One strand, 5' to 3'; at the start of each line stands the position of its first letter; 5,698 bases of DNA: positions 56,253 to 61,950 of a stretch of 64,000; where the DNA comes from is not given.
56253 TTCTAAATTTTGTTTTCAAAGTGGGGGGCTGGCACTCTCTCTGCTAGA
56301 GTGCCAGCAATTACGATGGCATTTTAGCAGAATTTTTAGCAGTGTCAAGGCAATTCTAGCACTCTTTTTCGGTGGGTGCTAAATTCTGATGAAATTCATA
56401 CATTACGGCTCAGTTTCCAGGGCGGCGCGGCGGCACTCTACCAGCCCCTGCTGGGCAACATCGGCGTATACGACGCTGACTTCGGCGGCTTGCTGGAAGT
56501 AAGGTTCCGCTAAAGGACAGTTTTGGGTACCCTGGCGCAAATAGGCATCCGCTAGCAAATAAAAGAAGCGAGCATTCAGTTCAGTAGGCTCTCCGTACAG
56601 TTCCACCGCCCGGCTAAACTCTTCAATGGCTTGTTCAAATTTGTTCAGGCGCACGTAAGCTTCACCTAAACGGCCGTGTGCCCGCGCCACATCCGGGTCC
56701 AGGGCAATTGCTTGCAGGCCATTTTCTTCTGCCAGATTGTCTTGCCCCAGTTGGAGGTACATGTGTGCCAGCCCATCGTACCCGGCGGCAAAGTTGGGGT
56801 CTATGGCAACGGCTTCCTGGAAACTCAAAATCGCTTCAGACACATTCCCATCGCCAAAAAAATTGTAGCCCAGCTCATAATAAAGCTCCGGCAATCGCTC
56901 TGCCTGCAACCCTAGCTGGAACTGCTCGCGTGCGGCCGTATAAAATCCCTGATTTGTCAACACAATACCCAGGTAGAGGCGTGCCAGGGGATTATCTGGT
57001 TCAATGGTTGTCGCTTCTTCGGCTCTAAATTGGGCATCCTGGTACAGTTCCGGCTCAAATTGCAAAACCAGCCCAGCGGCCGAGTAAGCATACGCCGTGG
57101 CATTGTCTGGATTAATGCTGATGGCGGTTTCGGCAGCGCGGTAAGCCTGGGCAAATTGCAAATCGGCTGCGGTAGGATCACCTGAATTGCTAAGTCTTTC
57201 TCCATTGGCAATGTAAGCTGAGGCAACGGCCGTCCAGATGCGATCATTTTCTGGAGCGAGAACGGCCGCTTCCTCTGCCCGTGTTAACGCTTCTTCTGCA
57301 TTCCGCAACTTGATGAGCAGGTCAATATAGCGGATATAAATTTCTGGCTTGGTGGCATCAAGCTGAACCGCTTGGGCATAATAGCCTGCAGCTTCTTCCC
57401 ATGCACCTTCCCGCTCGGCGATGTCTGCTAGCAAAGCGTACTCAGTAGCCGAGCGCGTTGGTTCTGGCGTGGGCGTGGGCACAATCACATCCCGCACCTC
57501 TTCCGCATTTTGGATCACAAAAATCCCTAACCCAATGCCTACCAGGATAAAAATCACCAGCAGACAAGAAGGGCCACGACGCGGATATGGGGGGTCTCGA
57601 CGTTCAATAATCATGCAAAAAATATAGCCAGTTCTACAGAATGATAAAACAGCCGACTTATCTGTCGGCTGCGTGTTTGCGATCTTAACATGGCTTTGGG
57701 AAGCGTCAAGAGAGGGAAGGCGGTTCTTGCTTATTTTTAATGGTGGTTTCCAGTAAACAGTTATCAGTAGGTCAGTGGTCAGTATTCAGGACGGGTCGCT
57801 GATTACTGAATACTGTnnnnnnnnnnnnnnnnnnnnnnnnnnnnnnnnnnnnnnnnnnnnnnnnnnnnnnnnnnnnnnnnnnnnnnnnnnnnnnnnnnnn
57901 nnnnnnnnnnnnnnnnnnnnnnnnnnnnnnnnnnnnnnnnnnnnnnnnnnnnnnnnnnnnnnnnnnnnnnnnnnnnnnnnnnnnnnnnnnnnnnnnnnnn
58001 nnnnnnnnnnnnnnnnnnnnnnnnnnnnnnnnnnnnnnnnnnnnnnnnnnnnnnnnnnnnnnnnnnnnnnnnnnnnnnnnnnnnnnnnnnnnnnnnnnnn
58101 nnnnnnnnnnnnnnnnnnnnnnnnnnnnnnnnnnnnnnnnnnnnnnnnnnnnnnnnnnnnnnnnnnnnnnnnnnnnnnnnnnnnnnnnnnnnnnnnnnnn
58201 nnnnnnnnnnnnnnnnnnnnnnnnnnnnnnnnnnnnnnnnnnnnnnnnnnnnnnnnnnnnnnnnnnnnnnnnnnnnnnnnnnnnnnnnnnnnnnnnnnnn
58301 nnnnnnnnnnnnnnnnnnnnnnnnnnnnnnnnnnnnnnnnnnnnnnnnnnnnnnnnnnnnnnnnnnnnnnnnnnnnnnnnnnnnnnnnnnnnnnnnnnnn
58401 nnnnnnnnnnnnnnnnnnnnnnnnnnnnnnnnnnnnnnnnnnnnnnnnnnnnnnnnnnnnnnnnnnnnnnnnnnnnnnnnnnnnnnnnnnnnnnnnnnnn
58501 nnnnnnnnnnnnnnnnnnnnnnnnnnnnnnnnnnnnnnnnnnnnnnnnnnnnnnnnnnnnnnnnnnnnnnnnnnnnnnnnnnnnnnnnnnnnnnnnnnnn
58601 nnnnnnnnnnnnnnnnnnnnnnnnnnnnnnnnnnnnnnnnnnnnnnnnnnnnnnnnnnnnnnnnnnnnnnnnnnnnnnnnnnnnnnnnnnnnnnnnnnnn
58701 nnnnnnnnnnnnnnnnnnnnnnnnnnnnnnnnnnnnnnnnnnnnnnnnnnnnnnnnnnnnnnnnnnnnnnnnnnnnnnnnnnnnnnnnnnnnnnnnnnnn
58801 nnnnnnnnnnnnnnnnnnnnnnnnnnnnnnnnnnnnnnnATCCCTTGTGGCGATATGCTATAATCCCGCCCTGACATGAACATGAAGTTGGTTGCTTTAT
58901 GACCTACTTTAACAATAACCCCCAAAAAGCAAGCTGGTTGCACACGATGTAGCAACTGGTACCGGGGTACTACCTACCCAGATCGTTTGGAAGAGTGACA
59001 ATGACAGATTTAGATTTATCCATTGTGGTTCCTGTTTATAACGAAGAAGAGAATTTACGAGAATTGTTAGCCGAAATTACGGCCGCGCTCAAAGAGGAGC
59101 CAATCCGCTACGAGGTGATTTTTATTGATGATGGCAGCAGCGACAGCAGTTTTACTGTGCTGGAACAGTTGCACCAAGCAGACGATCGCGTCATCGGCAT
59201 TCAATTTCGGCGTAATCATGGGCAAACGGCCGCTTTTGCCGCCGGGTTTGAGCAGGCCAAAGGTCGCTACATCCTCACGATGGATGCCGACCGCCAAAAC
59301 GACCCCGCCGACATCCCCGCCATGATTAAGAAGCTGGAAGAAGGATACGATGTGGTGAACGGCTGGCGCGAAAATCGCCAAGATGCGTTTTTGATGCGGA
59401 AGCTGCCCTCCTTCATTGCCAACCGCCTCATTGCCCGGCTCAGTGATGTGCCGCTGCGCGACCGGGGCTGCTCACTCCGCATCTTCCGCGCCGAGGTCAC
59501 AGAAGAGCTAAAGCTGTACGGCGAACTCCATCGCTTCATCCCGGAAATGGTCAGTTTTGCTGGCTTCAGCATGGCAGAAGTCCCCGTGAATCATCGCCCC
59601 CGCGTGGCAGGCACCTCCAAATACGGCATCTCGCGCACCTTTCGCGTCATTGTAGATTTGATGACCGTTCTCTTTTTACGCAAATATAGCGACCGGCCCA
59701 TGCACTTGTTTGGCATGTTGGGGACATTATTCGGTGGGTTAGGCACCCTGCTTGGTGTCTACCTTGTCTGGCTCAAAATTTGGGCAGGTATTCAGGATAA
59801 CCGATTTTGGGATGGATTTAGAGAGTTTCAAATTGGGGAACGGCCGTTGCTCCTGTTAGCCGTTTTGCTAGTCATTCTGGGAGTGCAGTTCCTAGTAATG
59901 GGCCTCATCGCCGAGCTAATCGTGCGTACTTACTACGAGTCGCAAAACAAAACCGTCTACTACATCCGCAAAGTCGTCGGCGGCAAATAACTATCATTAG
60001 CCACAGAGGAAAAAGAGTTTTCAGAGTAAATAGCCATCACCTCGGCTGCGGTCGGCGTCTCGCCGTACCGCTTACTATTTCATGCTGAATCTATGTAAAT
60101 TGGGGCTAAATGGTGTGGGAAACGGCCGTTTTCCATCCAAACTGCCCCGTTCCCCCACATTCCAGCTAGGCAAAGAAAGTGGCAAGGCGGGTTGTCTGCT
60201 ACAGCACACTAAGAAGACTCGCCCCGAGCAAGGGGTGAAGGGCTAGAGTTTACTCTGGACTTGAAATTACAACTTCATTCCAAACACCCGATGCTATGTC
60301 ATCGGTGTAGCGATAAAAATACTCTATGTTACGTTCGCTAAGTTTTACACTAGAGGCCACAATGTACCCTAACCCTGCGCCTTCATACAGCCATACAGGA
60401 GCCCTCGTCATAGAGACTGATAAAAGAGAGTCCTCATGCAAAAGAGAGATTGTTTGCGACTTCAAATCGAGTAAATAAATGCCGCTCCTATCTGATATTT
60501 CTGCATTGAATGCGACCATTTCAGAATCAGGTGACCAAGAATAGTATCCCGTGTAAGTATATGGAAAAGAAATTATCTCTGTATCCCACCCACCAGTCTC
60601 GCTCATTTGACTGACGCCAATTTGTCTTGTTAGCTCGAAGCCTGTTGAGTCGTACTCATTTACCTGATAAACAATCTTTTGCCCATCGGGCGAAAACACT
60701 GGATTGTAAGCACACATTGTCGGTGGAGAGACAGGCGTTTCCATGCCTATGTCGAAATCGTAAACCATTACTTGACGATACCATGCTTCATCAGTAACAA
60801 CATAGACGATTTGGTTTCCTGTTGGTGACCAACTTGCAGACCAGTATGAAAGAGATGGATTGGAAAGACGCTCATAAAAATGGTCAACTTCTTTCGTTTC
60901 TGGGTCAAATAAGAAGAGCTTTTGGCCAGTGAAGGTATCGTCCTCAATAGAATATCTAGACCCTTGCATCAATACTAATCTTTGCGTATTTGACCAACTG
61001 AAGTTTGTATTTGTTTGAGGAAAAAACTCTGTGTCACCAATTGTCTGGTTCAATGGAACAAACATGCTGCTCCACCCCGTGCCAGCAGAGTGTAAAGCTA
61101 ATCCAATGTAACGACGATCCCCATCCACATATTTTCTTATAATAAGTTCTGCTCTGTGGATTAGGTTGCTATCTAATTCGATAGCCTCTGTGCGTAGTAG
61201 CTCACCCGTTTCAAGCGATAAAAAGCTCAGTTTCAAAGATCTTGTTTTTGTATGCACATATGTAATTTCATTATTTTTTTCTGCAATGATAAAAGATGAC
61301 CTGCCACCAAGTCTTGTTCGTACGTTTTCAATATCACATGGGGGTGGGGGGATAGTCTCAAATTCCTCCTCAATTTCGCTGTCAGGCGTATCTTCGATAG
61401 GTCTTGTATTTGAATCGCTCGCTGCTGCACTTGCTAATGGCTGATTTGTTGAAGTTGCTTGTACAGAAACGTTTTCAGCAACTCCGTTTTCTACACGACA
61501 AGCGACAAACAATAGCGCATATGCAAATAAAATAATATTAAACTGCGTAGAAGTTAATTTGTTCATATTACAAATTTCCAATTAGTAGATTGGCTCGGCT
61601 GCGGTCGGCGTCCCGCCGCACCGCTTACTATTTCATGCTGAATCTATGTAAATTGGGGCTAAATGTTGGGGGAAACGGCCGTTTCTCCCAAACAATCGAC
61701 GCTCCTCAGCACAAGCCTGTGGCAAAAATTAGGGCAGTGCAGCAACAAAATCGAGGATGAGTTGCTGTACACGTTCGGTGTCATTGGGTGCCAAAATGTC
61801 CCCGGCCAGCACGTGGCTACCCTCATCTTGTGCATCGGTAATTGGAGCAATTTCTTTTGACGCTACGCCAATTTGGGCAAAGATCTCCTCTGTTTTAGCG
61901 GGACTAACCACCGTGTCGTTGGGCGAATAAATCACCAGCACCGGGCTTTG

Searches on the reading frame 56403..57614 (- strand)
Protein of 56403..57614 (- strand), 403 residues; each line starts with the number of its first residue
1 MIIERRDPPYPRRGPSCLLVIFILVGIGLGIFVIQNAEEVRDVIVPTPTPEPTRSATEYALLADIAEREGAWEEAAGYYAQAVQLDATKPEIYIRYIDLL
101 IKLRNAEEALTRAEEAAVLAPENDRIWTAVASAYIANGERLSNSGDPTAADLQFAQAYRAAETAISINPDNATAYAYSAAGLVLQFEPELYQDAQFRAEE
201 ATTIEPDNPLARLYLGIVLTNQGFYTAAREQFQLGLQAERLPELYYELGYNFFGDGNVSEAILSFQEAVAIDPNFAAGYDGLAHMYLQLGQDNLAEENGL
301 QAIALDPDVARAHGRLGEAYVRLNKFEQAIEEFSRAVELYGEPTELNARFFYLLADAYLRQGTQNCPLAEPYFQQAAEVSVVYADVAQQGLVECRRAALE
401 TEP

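Call 78: search_protein_families(library=pfam, proteins=[window:56403-57614:-])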
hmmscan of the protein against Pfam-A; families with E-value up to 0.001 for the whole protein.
window:56403-57614:- (403 aa): 17 families
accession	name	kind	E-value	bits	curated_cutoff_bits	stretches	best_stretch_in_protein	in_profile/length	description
PF13414.12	TPR_11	-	5e-24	84.2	26.8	3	317-362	1-42/42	TPR repeat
PF07719.23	TPR_2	-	7e-23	79.3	27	2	310-340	1-31/34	Tetratricopeptide repeat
PF14559.12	TPR_19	-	2.9e-22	79.2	25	2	69-131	4-66/68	Tetratricopeptide repeat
PF13431.12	TPR_17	-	6.6e-17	60.7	24.4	0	265-296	2-33/34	Tetratricopeptide repeat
PF13432.12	TPR_16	-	2.1e-16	60.4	32.7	2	316-363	3-46/65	Tetratricopeptide repeat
PF00515.34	TPR_1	-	1.2e-15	57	27.8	2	310-340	1-31/34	Tetratricopeptide repeat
PF13428.12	TPR_14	-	3.8e-15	55.3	23.5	0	90-131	1-42/44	Tetratricopeptide repeat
PF13181.12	TPR_8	-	5.2e-15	54.7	25.7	1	310-340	1-31/34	Tetratricopeptide repeat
PF13424.12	TPR_12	-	7.2e-14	52.2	30.1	1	308-379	1-74/77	Tetratricopeptide repeat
PF23914.1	TPR_CcmH_CycH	-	1.2e-09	38.6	42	0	154-234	66-146/158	Cytochrome c-type biogenesis protein H TPR domain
PF13176.12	TPR_7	-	8.9e-09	35.2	27.9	0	60-87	3-30/36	Tetratricopeptide repeat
PF12895.13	ANAPC3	-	4.6e-07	30.5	27.2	0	190-232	4-46/82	Anaphase-promoting complex, cyclosome, subunit 3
PF25063.1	ARM_TT21_C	-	6.6e-07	29.8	35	0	59-126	132-200/209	Tetratricopeptide repeat protein 21 C-terminal ARM domain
PF06552.18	TOM20_plant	-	3.7e-06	27.3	20.6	0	107-173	52-115/187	Plant specific mitochondrial import receptor subunit TOM20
PF13429.12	TPR_15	-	3.2e-05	23.9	26.2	1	49-136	139-226/280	Tetratricopeptide repeat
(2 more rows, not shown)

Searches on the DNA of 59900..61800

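Call 40: search_rna_families(source=window, start=59900, end=61800, threshold=evalue, max_evalue=1, show_alignments=2)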
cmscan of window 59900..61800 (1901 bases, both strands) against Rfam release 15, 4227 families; matches with E-value up to 1: 0.
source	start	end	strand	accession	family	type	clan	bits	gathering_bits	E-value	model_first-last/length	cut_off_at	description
